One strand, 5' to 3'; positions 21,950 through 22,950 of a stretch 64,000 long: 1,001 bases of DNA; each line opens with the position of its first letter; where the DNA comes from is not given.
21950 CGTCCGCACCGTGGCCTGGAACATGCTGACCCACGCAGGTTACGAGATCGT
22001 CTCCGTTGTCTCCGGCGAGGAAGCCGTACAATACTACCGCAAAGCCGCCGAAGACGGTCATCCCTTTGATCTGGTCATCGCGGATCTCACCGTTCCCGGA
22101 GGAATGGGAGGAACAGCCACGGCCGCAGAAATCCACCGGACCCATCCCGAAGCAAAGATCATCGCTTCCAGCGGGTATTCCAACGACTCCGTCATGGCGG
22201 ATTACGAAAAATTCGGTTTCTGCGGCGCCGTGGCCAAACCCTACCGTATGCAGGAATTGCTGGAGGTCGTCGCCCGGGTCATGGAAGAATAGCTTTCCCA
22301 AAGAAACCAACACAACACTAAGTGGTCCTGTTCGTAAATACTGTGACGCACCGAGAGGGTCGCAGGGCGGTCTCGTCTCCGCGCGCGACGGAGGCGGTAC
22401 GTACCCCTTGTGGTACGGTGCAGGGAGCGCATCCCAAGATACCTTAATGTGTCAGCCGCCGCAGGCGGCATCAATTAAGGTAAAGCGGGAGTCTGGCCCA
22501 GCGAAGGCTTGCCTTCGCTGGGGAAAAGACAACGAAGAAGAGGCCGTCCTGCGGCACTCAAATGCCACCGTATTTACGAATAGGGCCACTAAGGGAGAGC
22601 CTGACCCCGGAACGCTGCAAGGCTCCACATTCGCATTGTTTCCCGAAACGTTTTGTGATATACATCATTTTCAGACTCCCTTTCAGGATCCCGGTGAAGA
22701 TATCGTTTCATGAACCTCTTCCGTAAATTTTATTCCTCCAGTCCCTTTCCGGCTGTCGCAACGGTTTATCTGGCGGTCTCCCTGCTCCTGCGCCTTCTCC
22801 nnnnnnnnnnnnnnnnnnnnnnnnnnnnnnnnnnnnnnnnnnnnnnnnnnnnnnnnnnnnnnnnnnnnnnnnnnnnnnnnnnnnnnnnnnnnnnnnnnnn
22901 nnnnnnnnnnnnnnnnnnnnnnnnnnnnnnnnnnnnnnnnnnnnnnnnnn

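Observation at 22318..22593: ~275-nt GC-rich multi-hairpin element closed by a 24-nt inverted repeat, between the hybrid histidine kinase and the LTA-synthase-like gene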

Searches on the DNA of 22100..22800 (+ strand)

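Call 5: search_rna_families(source=window, start=22100, end=22800, threshold=evalue, max_evalue=10, show_alignments=3)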
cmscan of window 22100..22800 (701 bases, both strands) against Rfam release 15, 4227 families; matches with E-value up to 10: 0.
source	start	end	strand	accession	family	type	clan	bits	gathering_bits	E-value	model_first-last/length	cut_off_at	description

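Call 40: search_dna_similar(query=window:22310-22600:+, collection=phages, mode=distant, max_evalue=0.01, max_rows=20)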
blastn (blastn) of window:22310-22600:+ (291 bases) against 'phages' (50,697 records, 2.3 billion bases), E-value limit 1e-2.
No match.

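Call 51: build_rna_model(alignment_id=A2)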
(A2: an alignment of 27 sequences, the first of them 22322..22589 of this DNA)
Model R1 built from alignment A2 (27 sequences, 294 columns); structure: RNAalifold consensus.
model positions 161; base pairs 38; branch points 0; effective number of sequences 1.68; information 0.59 bits per position. Calibrated on 0.2 Mb of random sequence (short: E-values are rough).
structure used (alignment columns):
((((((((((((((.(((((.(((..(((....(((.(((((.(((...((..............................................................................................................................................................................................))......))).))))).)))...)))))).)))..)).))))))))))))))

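Call 52: search_with_rna_model(model_id=R1, source=window, max_evalue=10, filters=off, show_alignments=4)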
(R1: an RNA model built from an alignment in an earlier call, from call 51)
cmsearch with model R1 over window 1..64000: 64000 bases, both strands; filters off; matches with E-value up to 10: 56.
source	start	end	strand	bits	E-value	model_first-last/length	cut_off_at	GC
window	22328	22583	+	95.4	1.3e-21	7-155/161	no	0.59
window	3020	3189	-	49.5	1.5e-10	1-161/161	no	0.65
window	18957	19008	-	18.2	0.0051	1-161/161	no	0.63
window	18957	19008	+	18.2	0.0054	1-161/161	no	0.63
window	22328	22583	-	12.6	0.12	7-155/161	no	0.59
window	33735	33776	+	11.2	0.25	1-161/161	no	0.67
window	40136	40203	-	10.5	0.39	1-161/161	no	0.4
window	20802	20860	+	10.2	0.45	1-161/161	no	0.64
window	59819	59843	-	8.9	0.91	1-161/161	no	0.68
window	33735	33776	-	8.6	1.1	1-161/161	no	0.67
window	17894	17946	-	7.9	1.6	1-161/161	no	0.64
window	33494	33524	+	7.7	1.8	1-161/161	no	0.58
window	19286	19315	+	7.5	2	1-161/161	no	0.67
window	19286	19315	-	7.5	2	1-161/161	no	0.67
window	16390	16417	-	7.5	2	1-161/161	no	0.46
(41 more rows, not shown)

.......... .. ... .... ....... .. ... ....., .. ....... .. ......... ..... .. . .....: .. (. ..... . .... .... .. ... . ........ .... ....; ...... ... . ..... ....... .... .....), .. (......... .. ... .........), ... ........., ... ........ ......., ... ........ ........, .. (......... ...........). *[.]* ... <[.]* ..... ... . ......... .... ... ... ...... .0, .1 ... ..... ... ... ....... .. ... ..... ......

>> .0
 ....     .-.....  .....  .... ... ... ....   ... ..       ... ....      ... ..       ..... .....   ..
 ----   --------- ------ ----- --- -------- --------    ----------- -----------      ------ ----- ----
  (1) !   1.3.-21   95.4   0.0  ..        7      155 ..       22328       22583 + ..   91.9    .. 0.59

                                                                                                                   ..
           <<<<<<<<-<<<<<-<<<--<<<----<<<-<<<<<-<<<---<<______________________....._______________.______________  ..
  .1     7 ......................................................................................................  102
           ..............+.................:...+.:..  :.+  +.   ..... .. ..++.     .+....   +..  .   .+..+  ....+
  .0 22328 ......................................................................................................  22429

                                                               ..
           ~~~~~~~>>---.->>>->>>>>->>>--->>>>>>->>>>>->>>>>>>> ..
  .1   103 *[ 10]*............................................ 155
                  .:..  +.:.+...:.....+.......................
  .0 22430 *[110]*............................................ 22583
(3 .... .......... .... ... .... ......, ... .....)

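Call 53: search_with_rna_model(model_id=R1, sources=[window, L001, L002, L003, L004, L005, L006, L007, L008, L009, L010, L011, L012, L013, L014, L015, L016, L017, L018, L019, L020, L021, L022, L023, L024, L025, L026, L027, L028, L029, L030, L031, L032, L033, L034, L035, L036, L037, L038, L039], max_evalue=0.001, make_alignment=true)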
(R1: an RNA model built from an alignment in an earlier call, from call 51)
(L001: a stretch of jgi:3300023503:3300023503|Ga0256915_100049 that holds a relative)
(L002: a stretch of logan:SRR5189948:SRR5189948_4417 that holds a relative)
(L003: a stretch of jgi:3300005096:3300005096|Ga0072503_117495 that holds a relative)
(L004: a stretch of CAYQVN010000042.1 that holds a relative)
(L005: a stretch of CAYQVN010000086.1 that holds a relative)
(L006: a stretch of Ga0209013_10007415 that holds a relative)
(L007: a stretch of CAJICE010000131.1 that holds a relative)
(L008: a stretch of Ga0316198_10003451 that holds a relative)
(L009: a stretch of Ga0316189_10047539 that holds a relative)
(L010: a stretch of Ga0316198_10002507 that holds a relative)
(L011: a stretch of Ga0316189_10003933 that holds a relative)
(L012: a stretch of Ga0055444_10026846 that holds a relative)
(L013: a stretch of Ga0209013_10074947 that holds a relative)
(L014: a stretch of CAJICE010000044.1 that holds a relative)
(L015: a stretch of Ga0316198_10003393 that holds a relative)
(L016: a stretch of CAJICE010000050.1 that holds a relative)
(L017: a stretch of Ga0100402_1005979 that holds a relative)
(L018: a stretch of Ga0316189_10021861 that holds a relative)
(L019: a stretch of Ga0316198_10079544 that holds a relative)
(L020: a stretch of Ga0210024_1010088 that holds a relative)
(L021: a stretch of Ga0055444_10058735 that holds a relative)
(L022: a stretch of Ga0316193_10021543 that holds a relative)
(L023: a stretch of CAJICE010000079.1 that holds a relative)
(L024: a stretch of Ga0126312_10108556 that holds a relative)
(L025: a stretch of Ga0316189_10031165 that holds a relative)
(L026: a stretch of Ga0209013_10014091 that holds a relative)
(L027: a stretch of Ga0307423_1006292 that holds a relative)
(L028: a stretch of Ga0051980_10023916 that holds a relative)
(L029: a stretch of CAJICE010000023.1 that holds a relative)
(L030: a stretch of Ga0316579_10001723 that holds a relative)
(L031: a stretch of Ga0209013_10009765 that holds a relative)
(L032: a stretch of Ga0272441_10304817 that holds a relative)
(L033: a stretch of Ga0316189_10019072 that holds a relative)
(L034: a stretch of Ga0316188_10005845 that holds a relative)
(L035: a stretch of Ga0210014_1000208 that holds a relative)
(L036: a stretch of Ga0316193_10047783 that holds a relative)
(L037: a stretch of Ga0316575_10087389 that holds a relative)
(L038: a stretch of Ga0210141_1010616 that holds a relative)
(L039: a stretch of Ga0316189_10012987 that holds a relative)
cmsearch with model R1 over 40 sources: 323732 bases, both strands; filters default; matches with E-value up to 0.001: 76.
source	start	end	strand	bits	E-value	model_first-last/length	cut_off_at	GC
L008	1283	1442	+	183.2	4.6e-42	1-161/161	no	0.62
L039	6019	6178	-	179.6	3.4e-41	1-161/161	no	0.62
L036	2751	2910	-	178.7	5.6e-41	1-161/161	no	0.61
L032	985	1144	-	177.7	1e-40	1-161/161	no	0.6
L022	750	909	+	177.6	1e-40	1-161/161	no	0.63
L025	466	625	-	175.4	3.6e-40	1-161/161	no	0.59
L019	1688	1847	-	174.8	4.8e-40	1-161/161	no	0.59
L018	667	826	+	173.4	1e-39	1-161/161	no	0.6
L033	2508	2667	+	172.5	1.7e-39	1-161/161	no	0.62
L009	114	273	+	169.3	1e-38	1-161/161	no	0.59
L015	5468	5627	+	167.1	3.5e-38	1-161/161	no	0.59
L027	3216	3375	+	164.2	1.7e-37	1-161/161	no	0.61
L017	7271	7433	-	164.2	1.8e-37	1-161/161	no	0.58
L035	549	711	+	164.2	1.8e-37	1-161/161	no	0.58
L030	2170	2331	+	162.5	4.5e-37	1-161/161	no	0.59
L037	354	515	+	162.5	4.5e-37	1-161/161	no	0.59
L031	7525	7685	-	161.8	6.8e-37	1-161/161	no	0.58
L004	2914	3076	-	161.8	6.8e-37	1-161/161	no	0.63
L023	67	229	-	160.4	1.4e-36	1-161/161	no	0.57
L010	2668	2827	+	159.1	2.9e-36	1-161/161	no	0.59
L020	1349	1511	-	158.3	4.7e-36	1-161/161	no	0.59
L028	3107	3269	-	158.3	4.7e-36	1-161/161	no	0.59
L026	353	514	-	155.9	1.7e-35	1-161/161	no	0.55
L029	10333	10495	-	154.4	4.1e-35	1-161/161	no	0.61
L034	1545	1706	-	145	7.6e-33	1-161/161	no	0.57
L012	589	749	+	144.9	8e-33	1-161/161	no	0.6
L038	1406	1566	+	144.9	8e-33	1-161/161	no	0.6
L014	10697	10882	-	138.8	2.4e-31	1-161/161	no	0.59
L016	5127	5312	+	138.7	2.4e-31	1-161/161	no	0.58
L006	9120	9279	+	138.7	2.5e-31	1-161/161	no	0.59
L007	2291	2476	+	136.7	7.7e-31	1-161/161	no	0.61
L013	1273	1388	-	114.6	1.5e-25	1-161/161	no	0.61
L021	809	982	-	65.6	1e-13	1-161/161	no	0.63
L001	4821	4880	+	62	7.4e-13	1-161/161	no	0.48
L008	1283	1442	-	60.3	1.9e-12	1-161/161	no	0.62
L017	7271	7433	+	60.1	2.1e-12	1-161/161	no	0.58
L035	549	711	-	60.1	2.1e-12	1-161/161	no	0.58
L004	2914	3076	+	59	3.9e-12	1-161/161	no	0.63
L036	2751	2910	+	58.8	4.5e-12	1-161/161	no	0.61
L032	985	1144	+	58.4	5.4e-12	1-161/161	no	0.6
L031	7525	7685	+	54.3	5.4e-11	1-161/161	no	0.58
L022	750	909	-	54.2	5.7e-11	1-161/161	no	0.63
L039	6019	6178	+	54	6.4e-11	1-161/161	no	0.62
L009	114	273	-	53.3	9.1e-11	1-161/161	no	0.59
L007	2291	2476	-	52.2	1.7e-10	1-161/161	no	0.61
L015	5468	5627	-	51.8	2.2e-10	1-161/161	no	0.59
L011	11044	11204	-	51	3.3e-10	1-161/161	no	0.52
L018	667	826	-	50.8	3.7e-10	1-161/161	no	0.6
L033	2508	2667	-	49.9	6e-10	1-161/161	no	0.62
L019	1688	1847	+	49.7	7.1e-10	1-161/161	no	0.59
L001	4821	4880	-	49.4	8.1e-10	1-161/161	no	0.48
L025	466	625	+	48.6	1.2e-09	1-161/161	no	0.59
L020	1349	1511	+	47.1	2.9e-09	1-161/161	no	0.59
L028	3107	3269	+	47.1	2.9e-09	1-161/161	no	0.59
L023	67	229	+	47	3e-09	1-161/161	no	0.57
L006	9120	9279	-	46.6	3.8e-09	1-161/161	no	0.59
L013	1273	1388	+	46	5.2e-09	1-161/161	no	0.61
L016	5127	5312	-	43.7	1.9e-08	1-161/161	no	0.58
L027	3216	3375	-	43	2.7e-08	1-161/161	no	0.61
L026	353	514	+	42.4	4e-08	1-161/161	no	0.55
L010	2668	2827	-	41.7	5.7e-08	1-161/161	no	0.59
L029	10333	10495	+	39.6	1.9e-07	1-161/161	no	0.61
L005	3645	3779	+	39.4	2.1e-07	1-161/161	no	0.59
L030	2170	2331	-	39.2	2.3e-07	1-161/161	no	0.59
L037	354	515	-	39.2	2.3e-07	1-161/161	no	0.59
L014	10697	10882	+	38.9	2.7e-07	1-161/161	no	0.59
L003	6879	7041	-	38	4.5e-07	1-161/161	no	0.6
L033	4437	4595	+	36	1.4e-06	1-161/161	no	0.5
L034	1545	1706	+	30.8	2.4e-05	1-161/161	no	0.57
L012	589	749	-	28.5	8.8e-05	1-161/161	no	0.6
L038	1406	1566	-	28.5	8.8e-05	1-161/161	no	0.6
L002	1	26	+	27.5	0.00015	136-161/161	5'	0.54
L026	2357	2505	-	26.7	0.00023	1-161/161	no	0.56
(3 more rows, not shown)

Alignment A3: 76 matches aligned to the model, 403 columns, each read 5' to 3' on its own strand. Consensus structure (alignment columns), stored with it:
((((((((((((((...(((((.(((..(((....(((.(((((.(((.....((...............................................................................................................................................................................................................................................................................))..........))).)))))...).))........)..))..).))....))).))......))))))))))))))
